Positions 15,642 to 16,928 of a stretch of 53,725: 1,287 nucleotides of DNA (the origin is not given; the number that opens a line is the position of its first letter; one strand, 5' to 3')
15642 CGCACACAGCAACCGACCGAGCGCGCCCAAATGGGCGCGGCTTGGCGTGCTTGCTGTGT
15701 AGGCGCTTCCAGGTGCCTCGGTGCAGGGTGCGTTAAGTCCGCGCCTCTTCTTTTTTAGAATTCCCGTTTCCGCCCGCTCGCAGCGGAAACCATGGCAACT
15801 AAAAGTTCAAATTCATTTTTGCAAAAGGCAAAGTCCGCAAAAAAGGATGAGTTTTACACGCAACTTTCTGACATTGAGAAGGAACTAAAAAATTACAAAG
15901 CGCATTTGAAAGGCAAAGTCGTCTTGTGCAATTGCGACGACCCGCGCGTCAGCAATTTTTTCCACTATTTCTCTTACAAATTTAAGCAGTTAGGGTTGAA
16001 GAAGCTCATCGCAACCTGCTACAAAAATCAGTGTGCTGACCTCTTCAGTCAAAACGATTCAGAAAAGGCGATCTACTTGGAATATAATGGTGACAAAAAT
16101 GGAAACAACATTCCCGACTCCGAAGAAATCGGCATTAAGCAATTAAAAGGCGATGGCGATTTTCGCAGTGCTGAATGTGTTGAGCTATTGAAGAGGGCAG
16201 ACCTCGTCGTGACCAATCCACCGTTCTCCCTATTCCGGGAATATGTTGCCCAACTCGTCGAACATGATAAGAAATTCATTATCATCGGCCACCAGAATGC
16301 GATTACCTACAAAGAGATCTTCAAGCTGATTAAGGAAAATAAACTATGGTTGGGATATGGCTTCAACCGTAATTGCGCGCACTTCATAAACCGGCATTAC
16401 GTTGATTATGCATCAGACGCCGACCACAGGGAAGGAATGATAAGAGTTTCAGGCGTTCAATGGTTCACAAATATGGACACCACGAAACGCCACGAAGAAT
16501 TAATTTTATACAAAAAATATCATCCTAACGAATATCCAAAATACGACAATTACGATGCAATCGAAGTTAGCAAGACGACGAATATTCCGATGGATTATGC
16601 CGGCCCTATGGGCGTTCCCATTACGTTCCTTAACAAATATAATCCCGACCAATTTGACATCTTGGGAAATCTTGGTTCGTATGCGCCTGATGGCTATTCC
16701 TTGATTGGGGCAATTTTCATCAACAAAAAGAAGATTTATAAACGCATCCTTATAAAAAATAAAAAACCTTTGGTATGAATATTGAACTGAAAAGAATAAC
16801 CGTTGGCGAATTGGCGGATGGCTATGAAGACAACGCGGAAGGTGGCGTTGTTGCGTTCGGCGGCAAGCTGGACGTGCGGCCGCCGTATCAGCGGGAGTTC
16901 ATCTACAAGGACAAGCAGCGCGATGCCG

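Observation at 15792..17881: Translationally coupled EcoRI-family adenine MTase + DUF262-HNH nuclease: an atypical restriction/defence module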

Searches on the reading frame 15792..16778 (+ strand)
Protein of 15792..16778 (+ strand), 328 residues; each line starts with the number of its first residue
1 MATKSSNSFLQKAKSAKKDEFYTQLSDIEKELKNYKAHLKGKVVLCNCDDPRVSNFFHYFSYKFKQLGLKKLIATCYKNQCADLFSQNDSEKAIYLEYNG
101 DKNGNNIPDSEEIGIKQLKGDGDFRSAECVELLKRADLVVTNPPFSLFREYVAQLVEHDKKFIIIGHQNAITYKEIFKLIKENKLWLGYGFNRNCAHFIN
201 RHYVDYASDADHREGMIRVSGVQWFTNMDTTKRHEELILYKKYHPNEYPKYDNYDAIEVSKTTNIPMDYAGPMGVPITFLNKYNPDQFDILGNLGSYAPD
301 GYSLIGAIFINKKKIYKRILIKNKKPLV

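Call 3: search_protein_families(library=pfam, proteins=[window:15792-16778:+], max_evalue=0.01)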
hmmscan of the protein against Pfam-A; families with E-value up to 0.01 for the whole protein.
window:15792-16778:+ (328 aa): 1 family
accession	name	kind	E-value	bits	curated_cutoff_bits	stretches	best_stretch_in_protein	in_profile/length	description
PF13651.11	EcoRI_methylase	-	7.9e-132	440.2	26.4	1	10-324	2-345/345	Adenine-specific methyltransferase EcoRI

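Call 4: search_protein_families(library=ncbifam, proteins=[window:15792-16778:+], max_evalue=0.01)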
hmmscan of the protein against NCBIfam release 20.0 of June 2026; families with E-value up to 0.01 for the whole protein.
window:15792-16778:+ (328 aa): 0 families

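Call 5: search_protein_families(library=padloc, proteins=[window:15792-16778:+], max_evalue=0.01)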
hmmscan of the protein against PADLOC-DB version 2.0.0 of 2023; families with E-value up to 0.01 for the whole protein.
window:15792-16778:+ (328 aa): 1 family
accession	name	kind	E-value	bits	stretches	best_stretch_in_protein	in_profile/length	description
PDLC03297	MTase_II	-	6.3e-121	401.9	1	1-326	1-330/332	Type II methyltransferase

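Call 9: search_solved_structures(query=window:15792-16778:+, max_evalue=1)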
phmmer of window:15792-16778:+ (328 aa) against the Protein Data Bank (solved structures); distinct sequences matched with E-value up to 1: 0.

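Call 30: search_dna_similar(query=window:15792-16778:+, collection=plasmids, mode=protein, max_rows=40, rows=spread)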
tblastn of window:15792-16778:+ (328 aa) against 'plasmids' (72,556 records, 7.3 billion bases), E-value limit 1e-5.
Records with a match: 77; places in all: 83; records where one place covers at least 80% of the query: 64.
Best place of each record, by identity: 60-80% 8; <60% 69.
By first word of the organism name: Enterococcus 12; Lactiplantibacillus 9; Escherichia 6; Raoultella 4; Klebsiella 3; Variovorax 3; Leuconostoc 3; Rhodococcus 3; Apilactobacillus 3; Gordonia 2; and 24 more.
By predicted mobility (MOB-suite, as given by PLSDB): non-mobilizable 34; mobilizable 29; conjugative 14.
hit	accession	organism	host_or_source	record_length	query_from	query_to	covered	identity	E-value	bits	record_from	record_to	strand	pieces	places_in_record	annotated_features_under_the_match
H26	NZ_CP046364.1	Macrococcoides canis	dog,swabs,ear infection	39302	10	292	86%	74.2%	2e-141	448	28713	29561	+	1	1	adenine-specific methyltransferase EcoRI family protein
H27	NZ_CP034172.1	Chryseobacterium taklimakanense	Homo sapiens,Blood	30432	10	313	93%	66.2%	2e-103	403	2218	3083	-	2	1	none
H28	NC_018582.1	Gordonia sp. KTR9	-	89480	2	310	94%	59.5%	9e-119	383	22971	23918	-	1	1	adenine-specific methyltransferase EcoRI family protein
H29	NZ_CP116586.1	Enterococcus dispar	Bos taurus,whole organism,fecal sample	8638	10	293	87%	61.7%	2e-109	356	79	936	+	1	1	adenine-specific methyltransferase EcoRI family protein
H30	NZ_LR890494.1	Klebsiella pneumoniae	Homo sapiens,urine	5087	1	325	99%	53.2%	1e-92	308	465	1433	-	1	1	adenine-specific methyltransferase EcoRI family protein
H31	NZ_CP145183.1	Raoultella ornithinolytica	Hospital waste water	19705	1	325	99%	53.2%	1e-92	308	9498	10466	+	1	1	adenine-specific methyltransferase EcoRI family protein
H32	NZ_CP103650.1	Escherichia coli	Homo sapiens,blood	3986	1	325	99%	50.5%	1e-93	309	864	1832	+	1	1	adenine-specific methyltransferase EcoRI family protein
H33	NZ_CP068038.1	Escherichia coli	swine,intestinal tract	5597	1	325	99%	50.5%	4e-93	309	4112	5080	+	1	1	adenine-specific methyltransferase EcoRI family protein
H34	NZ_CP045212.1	Escherichia coli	Ground beef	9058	1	325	99%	50.5%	5e-93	309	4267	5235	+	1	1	adenine-specific methyltransferase EcoRI family protein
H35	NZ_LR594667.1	Variovorax sp. SRS16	linuron-contaminated soil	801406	3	325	98%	50.0%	3e-92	307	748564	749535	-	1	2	adenine-specific methyltransferase EcoRI family protein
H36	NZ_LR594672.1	Variovorax sp. PBL-E5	linuron-contaminated soil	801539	3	325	98%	50.0%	3e-92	307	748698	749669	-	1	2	adenine-specific methyltransferase EcoRI family protein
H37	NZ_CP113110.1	Staphylococcus rostri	Sus scrofa,Anus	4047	1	324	99%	49.4%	9e-90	298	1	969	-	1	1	none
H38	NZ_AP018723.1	Thiomicrorhabdus aquaedulcis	-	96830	5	322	97%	49.3%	3e-85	287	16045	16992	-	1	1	none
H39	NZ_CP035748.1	Leuconostoc mesenteroides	cell culture,food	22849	1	324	99%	47.7%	9e-85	285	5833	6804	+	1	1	adenine-specific methyltransferase EcoRI family protein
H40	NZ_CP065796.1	Mammaliicoccus sciuri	environment,single cell,feed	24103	1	326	99%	46.0%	2e-80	273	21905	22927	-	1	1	adenine-specific methyltransferase EcoRI family protein | DUF262 domain-containing protein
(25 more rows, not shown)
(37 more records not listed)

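Call 31: get_annotated_region(hit=H32, flank=2500)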
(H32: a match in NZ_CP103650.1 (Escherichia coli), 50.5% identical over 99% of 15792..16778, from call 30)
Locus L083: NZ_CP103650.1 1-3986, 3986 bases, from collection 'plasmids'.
description: Escherichia coli strain 961 plasmid pMB5823_5, complete sequence
organism: Escherichia coli (NCBI taxid 562)
taxonomy: Bacteria; Pseudomonadota; Gammaproteobacteria; Enterobacterales; Enterobacteriaceae; Escherichia; Escherichia coli
host: -; source: Homo sapiens,blood; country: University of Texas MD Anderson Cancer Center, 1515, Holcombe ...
typing (MOB-suite, as given by PLSDB): mobilizable; replicon rep_cluster_2350
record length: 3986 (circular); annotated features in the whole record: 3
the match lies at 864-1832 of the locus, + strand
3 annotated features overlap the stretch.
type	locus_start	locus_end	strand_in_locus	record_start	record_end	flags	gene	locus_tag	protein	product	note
CDS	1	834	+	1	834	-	-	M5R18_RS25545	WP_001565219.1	type-2 restriction enzyme EcoRI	-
CDS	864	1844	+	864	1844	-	-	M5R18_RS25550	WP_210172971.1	adenine-specific methyltransferase EcoRI family protein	-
CDS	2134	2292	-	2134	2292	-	-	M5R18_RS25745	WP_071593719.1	replication initiation protein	-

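Call 32: get_annotated_region(hit=H30, flank=2500)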
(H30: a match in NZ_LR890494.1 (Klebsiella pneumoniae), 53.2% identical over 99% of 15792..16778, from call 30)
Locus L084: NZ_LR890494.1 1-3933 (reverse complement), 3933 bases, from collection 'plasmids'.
description: Klebsiella pneumoniae strain INF018 isolate INF018 plasmid 2, complete sequence
organism: Klebsiella pneumoniae (NCBI taxid 573)
taxonomy: Bacteria; Pseudomonadota; Gammaproteobacteria; Enterobacterales; Enterobacteriaceae; Klebsiella; Klebsiella pneumoniae
host: -; source: Homo sapiens,urine; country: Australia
typing (MOB-suite, as given by PLSDB): mobilizable; replicon rep_cluster_2335,rep_cluster_2358; relaxase MOBP,MOBP
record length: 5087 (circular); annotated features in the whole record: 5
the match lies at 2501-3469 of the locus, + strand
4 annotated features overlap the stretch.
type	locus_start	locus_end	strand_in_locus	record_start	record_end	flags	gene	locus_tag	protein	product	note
CDS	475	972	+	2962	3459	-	-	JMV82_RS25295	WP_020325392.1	MbeB family mobilization protein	-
CDS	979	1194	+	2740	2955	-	-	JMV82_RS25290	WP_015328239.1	MbeD family mobilization/exclusion protein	-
CDS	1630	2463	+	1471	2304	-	-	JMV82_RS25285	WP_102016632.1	EcoRI family type II restriction endonuclease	GO:0009307 - DNA restriction-modification system [Evidence IEA]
CDS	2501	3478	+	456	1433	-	-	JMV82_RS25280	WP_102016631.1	adenine-specific methyltransferase EcoRI family protein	-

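Call 33: get_annotated_region(hit=H39, flank=2500)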
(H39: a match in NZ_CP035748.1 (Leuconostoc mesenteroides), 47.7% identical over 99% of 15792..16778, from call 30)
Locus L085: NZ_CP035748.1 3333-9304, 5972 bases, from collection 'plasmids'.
description: Leuconostoc mesenteroides strain SRCM103460 plasmid unnamed2, complete sequence
organism: Leuconostoc mesenteroides (NCBI taxid 1245)
taxonomy: Bacteria; Bacillota; Bacilli; Lactobacillales; Lactobacillaceae; Leuconostoc; Leuconostoc mesenteroides
host: -; source: cell culture,food; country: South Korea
typing (MOB-suite, as given by PLSDB): mobilizable; replicon rep_cluster_589; relaxase MOBV
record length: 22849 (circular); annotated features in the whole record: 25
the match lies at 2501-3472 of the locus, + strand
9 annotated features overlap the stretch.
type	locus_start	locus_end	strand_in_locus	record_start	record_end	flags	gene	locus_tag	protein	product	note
CDS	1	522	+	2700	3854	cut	-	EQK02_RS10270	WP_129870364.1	RepB family plasmid replication initiator protein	GO:0006270 - DNA replication initiation [Evidence IEA]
CDS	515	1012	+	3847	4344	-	-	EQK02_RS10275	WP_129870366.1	helix-turn-helix domain-containing protein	-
CDS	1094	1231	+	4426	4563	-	-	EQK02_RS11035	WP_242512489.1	hypothetical protein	-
CDS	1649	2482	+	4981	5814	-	-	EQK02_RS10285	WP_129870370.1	EcoRI family type II restriction endonuclease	GO:0009307 - DNA restriction-modification system [Evidence IEA]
CDS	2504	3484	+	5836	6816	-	-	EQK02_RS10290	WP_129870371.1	adenine-specific methyltransferase EcoRI family protein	-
CDS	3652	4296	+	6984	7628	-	-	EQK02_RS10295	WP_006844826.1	metalloregulator ArsR/SmtB family transcription factor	GO:0006355 - regulation of DNA-templated transcription [Evidence IEA]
CDS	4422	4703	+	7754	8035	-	-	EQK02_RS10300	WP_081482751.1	thioredoxin family protein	-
CDS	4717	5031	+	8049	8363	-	trxA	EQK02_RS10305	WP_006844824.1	thioredoxin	-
CDS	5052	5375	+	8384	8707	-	-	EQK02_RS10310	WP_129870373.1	thioredoxin family protein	-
